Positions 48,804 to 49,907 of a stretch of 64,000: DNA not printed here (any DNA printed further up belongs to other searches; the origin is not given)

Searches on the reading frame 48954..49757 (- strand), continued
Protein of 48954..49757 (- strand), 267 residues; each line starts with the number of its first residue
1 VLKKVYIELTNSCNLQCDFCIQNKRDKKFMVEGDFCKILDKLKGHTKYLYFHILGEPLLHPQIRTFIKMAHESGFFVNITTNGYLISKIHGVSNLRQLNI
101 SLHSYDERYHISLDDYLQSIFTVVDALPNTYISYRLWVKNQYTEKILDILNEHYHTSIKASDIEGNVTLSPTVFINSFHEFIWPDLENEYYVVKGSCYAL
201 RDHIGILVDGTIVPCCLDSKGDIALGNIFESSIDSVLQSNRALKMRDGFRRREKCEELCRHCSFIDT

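Call 24: find_encoding_contigs(protein=P0001, flank=6000, max_places=4)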
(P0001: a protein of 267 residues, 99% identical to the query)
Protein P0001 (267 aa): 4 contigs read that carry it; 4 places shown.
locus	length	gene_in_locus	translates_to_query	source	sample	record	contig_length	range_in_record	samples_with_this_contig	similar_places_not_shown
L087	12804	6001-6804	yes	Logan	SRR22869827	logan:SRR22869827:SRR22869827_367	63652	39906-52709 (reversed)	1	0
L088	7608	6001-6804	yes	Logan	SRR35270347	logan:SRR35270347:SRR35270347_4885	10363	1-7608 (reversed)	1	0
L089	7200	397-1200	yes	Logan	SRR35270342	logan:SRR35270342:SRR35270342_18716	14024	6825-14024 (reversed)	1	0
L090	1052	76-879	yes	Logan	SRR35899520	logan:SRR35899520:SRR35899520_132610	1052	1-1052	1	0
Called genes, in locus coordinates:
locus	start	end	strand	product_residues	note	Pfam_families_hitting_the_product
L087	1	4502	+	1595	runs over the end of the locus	PF14480:DNA_pol3_a_NI, PF02811:PHP (faint), PF00929:RNase_T, PF07733:DNA_pol3_alpha, PF17657:DNA_pol3_finger, PF12836:HHH_3 (weak), PF14579:HHH_6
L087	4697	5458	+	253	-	PF04383:KilA-N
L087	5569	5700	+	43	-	-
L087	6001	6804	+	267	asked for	PF04055:Radical_SAM, PF13186:SPASM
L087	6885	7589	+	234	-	PF03193:RsgA_GTPase (weak), PF02463:SMC_N (faint), PF13555:AAA_29 (weak), PF00005:ABC_tran, PF13304:AAA_21 (faint)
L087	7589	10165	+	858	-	PF02687:FtsX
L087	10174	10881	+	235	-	PF02463:SMC_N (faint), PF00005:ABC_tran, PF13304:AAA_21 (faint)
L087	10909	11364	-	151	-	PF06998:DUF1307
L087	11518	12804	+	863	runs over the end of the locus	PF02739:5_3_exonuc_N, PF01367:5_3_exonuc, PF22619:DNA_polI_exo1, PF00476:DNA_pol_A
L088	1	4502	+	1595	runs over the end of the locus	PF14480:DNA_pol3_a_NI, PF02811:PHP (faint), PF00929:RNase_T, PF07733:DNA_pol3_alpha, PF17657:DNA_pol3_finger, PF12836:HHH_3 (weak), PF14579:HHH_6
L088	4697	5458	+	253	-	PF04383:KilA-N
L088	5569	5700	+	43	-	-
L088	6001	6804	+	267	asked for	PF04055:Radical_SAM, PF13186:SPASM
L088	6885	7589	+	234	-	PF03193:RsgA_GTPase (weak), PF02463:SMC_N (faint), PF13555:AAA_29 (weak), PF00005:ABC_tran, PF13304:AAA_21 (faint)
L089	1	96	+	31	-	?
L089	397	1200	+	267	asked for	PF04055:Radical_SAM, PF13186:SPASM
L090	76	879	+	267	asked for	PF04055:Radical_SAM, PF13186:SPASM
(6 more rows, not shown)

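Call 30: search_protein_families(library=pfam, alignment_id=A3, max_evalue=0.00001)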
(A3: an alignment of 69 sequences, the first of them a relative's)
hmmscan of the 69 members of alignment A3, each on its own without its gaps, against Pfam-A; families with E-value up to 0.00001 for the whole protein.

A. member 1, L002:5502-6005:+ (168 aa): 0 families

B. families by the number of members that match (of 69 scanned): 83 families (the first 25 are shown)
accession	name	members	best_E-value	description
PF00005.33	ABC_tran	6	2.8e-38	ABC transporter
PF02463.25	SMC_N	6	3.7e-11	RecF/RecN/SMC N terminal domain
PF17760.6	UvrA_inter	5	1.7e-38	UvrA interaction domain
PF17755.6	UvrA_DNA-bind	5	1.5e-32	UvrA DNA-binding domain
PF13191.12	AAA_16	5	1.8e-07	AAA ATPase domain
PF13555.12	AAA_29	5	2.9e-07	P-loop containing region of AAA domain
PF20703.3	nSTAND1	5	6.5e-07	Novel STAND NTPase 1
PF03193.22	RsgA_GTPase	5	6.7e-07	RsgA GTPase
PF00270.35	DEAD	4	5.4e-53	DEAD/DEAH box helicase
PF13286.11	HD_assoc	4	6.2e-17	Phosphohydrolase-associated domain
PF01966.28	HD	4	3.8e-13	HD domain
PF00149.33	Metallophos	3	1.8e-19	Calcineurin-like phosphoesterase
PF12850.12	Metallophos_2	3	1.4e-06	Calcineurin-like phosphoesterase superfamily domain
PF10997.13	Amj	2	7.9e-86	Alternate to MurJ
PF05580.18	Peptidase_S55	2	3.6e-73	SpoIVB peptidase S55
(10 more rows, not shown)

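Call 34: find_encoding_contigs(protein=P0023, flank=5000, max_places=2)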
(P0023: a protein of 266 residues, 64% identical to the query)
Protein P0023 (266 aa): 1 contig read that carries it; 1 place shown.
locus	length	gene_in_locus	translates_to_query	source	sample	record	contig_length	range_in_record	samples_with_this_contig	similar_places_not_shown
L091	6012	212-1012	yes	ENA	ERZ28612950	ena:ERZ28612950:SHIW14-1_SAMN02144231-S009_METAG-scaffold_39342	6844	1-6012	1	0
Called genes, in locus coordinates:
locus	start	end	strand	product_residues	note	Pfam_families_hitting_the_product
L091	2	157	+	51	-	?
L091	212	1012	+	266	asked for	PF04055:Radical_SAM, PF13186:SPASM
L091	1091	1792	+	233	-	-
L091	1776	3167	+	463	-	PF01225:Mur_ligase, PF08245:Mur_ligase_M, PF02875:Mur_ligase_C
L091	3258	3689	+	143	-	PF02381:MraZ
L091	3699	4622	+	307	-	PF01795:Methyltransf_5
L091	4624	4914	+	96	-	-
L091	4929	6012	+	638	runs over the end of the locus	?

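Call 35: find_encoding_contigs(protein=P0027, flank=5000, max_places=2)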
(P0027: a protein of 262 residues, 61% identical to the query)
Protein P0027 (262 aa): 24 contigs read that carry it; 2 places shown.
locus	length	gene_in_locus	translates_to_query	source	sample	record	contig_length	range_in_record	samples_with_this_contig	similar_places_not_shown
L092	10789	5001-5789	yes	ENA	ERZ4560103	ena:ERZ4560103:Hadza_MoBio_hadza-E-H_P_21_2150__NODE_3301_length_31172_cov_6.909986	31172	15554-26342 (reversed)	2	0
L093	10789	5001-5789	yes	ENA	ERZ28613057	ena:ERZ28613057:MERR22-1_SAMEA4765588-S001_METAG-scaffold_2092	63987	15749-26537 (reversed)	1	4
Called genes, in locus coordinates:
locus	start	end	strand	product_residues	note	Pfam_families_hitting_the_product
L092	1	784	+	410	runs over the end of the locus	PF11932:DUF3450 (faint), PF08614:ATG16 (weak), PF24568:CC_PcsB, PF13874:Nup54 (weak), PF01551:Peptidase_M23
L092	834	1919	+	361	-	PF01098:FTSW_RODA_SPOVE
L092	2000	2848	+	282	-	PF10543:ORF6N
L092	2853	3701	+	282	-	PF10543:ORF6N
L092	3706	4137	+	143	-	PF10543:ORF6N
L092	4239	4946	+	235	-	-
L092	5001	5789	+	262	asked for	PF04055:Radical_SAM, PF13186:SPASM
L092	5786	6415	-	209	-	PF00027:cNMP_binding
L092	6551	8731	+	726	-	PF03477:ATP-cone, PF13597:NRDD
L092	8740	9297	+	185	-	PF13353:Fer4_12, PF04055:Radical_SAM (weak)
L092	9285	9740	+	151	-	PF00692:dUTPase, PF22769:DCD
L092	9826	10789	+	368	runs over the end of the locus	-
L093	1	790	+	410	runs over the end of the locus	PF11932:DUF3450 (faint), PF08614:ATG16 (weak), PF24568:CC_PcsB, PF01551:Peptidase_M23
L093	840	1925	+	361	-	PF01098:FTSW_RODA_SPOVE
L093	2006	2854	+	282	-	PF10543:ORF6N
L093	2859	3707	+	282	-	PF10543:ORF6N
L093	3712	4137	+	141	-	PF10543:ORF6N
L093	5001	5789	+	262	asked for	PF04055:Radical_SAM, PF13186:SPASM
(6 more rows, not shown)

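Call 36: find_encoding_contigs(protein=P0032, flank=5000, max_places=2)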
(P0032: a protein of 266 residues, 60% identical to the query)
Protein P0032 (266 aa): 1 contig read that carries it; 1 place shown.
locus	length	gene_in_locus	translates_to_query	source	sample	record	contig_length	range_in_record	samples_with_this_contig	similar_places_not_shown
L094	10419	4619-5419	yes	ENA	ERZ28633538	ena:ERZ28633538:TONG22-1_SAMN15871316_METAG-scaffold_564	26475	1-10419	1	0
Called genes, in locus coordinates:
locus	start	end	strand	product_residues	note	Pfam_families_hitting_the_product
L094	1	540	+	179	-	?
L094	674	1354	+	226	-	PF00072:Response_reg, PF00486:Trans_reg_C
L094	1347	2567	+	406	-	PF00512:HisKA, PF02518:HATPase_c, PF14501:HATPase_c_5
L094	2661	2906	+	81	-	-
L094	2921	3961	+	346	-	PF14262:Cthe_2159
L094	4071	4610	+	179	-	PF00255:GSHPx, PF00578:AhpC-TSA (faint)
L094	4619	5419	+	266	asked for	PF04055:Radical_SAM, PF13186:SPASM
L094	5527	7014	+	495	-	PF00817:IMS, PF11799:IMS_C (weak)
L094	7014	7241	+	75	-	-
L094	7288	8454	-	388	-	PF00990:GGDEF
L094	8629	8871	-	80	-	-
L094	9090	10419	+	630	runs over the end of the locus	PF00128:Alpha-amylase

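Call 40: predict_structure(alignment_id=A1)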
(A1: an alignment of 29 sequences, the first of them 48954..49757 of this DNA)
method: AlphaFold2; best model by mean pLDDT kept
length: 267 residues; sequences in the alignment: 29
mean_pLDDT: 82.4   pTM: 0.82
mean pLDDT of the five models: 82.4, 81.2, 79.3, 77.8, 77.5
residues with pLDDT >= 90: 126; 70-90: 86; 50-70: 36; < 50: 19
segments of 3 or more residues with pLDDT < 50: 180-187, 261-267
pLDDT, mean of each block of 10 residues (from residue 1): 88 61 73 97 94 69 94 94 88 89 86 95 92 85 95 96 88 79 47 63 87 77 89 93 86 69 37
secondary structure, 60 per line:
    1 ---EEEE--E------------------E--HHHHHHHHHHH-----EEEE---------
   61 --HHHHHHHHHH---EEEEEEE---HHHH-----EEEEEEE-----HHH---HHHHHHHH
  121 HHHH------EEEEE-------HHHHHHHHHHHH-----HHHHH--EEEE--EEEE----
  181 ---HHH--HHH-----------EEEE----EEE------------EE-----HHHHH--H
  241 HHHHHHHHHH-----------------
elements in order: E4-7 H32-42 E48-51 H63-72 E76-82 H86-89 E95-101 H113-124 E131-135 H143-154 H160-164 E167-170 E173-176 E203-206 E211-213 H233-237 H240-250

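Call 41: search_protein_families(library=pfam, proteins=[L092:2853-3698:+, L092:4239-4943:+], max_evalue=1)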
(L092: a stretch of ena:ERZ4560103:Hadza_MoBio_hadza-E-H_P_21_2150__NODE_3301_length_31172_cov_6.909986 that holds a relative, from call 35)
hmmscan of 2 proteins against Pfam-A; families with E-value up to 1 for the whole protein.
L092:2853-3698:+ (282 aa): 4 families
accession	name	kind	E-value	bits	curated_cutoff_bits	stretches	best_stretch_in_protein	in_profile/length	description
PF10543.14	ORF6N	-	3.3e-28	98.2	27.8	1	13-99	2-86/86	ORF6N domain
PF09669.15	Phage_pRha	-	0.00087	20.2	29.9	1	28-121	6-91/91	Phage regulatory protein Rha (Phage_pRha)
PF14676.12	FANCI_S2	-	0.067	13.8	37.8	1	103-163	31-91/156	FANCI solenoid 2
PF20180.4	UQCC2_CBP6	-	0.17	12.9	27.9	1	202-244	26-72/90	Complex III assembly factor UQCC2/CBP6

L092:4239-4943:+ (235 aa): 2 families
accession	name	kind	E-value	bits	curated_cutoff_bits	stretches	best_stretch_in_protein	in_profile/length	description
PF24543.1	Usp-48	-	0.1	12.9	27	1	91-116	87-112/115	Usp-48 domain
PF08848.17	DUF1818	-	0.15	12.6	25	1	88-121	20-54/113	Domain of unknown function (DUF1818)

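Call 43: fold_search(model_id=the predicted structure, library=pdb)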
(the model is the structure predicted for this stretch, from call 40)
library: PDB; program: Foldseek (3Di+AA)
matches with E <= 10: 1402; with E <= 0.001: 27
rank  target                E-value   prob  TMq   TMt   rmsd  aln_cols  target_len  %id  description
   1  4m7t                  9.1e-09  1.00  0.56  0.61   6.0       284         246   15  Crystal structure of BtrN in complex with AdoMet and 2-DOIA (released 2013-10-02)
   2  4m7s                  1.5e-07  1.00  0.54  0.65   6.6       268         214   16  Crystal structure of SeMet BtrN in an OPEN conformation (released 2013-10-02)
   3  5v1s_A                3.6e-07  1.00  0.60  0.40   9.7       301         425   15  Crystal structure of Streptococcus suis SuiB bound to S-adenosylmethionine (released 2017-08-30)
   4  7vob                  3.6e-07  1.00  0.59  0.50   8.3       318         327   17  The crystal structure of a Radical SAM Enzyme BlsE involved in the Biosynthesis of Blasticidin S (released 2022-05-04)
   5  5v1t_A                6.8e-07  1.00  0.61  0.39   8.8       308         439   16  Crystal structure of Streptococcus suis SuiB bound to precursor peptide SuiA (released 2017-08-30)
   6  5v1q_A                8.2e-07  1.00  0.59  0.39   8.6       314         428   15  Crystal structure of Streptococcus suis SuiB (released 2017-08-30)
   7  5v1q_B                1.8e-06  1.00  0.60  0.39   9.5       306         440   15  Crystal structure of Streptococcus suis SuiB (released 2017-08-30)
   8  5why_A                3.2e-06  1.00  0.49  0.34  10.0       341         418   14  Structural Insights into Thioether Bond Formation in the Biosynthesis of Sactipeptides (released 2017-07-26)
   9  5v1s_B                6.4e-06  1.00  0.58  0.38   8.2       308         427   16  Crystal structure of Streptococcus suis SuiB bound to S-adenosylmethionine (released 2017-08-30)
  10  5why_B                1.4e-05  1.00  0.55  0.37   8.3       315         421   16  Structural Insights into Thioether Bond Formation in the Biosynthesis of Sactipeptides (released 2017-07-26)
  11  8ai4_A                2.1e-05  1.00  0.56  0.49   9.0       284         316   17  Crystal structure of radical SAM epimerase EpeE C223A mutant from Bacillus subtilis with [4Fe-4S] clusters, S-adenosyl (released 2024-01-10)
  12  8ai4_B                2.9e-05  1.00  0.55  0.47   6.4       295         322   18  Crystal structure of radical SAM epimerase EpeE C223A mutant from Bacillus subtilis with [4Fe-4S] clusters, S-adenosyl (released 2024-01-10)
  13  8ai6_A                2.9e-05  1.00  0.54  0.46   9.1       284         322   19  Crystal structure of radical SAM epimerase EpeE D210A mutant from Bacillus subtilis with [4Fe-4S] clusters, S-adenosyl (released 2024-01-10)
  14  8ai1_A                3.0e-05  1.00  0.53  0.46   9.3       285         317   18  Crystal structure of radical SAM epimerase EpeE from Bacillus subtilis with [4Fe-4S] clusters and S-adenosyl-L-homocys (released 2024-01-10)
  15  8ai2_B                3.9e-05  1.00  0.55  0.47   6.5       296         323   18  Crystal structure of radical SAM epimerase EpeE from Bacillus subtilis with [4Fe-4S] clusters, S-adenosyl-L-homocystei (released 2024-01-10)
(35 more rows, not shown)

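Call 51: search_protein_families(library=padloc, proteins=[window:48954-49757:-], max_evalue=0.001)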
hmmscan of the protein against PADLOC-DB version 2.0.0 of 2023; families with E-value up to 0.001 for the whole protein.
window:48954-49757:- (267 aa): 3 families
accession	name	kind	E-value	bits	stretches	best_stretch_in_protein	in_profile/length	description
PDLC02904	pVip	-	8.4e-14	49.7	1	8-113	8-118/262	Viperins associated with kinases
PDLC02903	pVip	-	1.1e-13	49.2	1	5-110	2-108/257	Viperins not associated with kinases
PDLC02905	pVip-kinase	-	0.00056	17.3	1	5-108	184-297/474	Viperin-kinase fusion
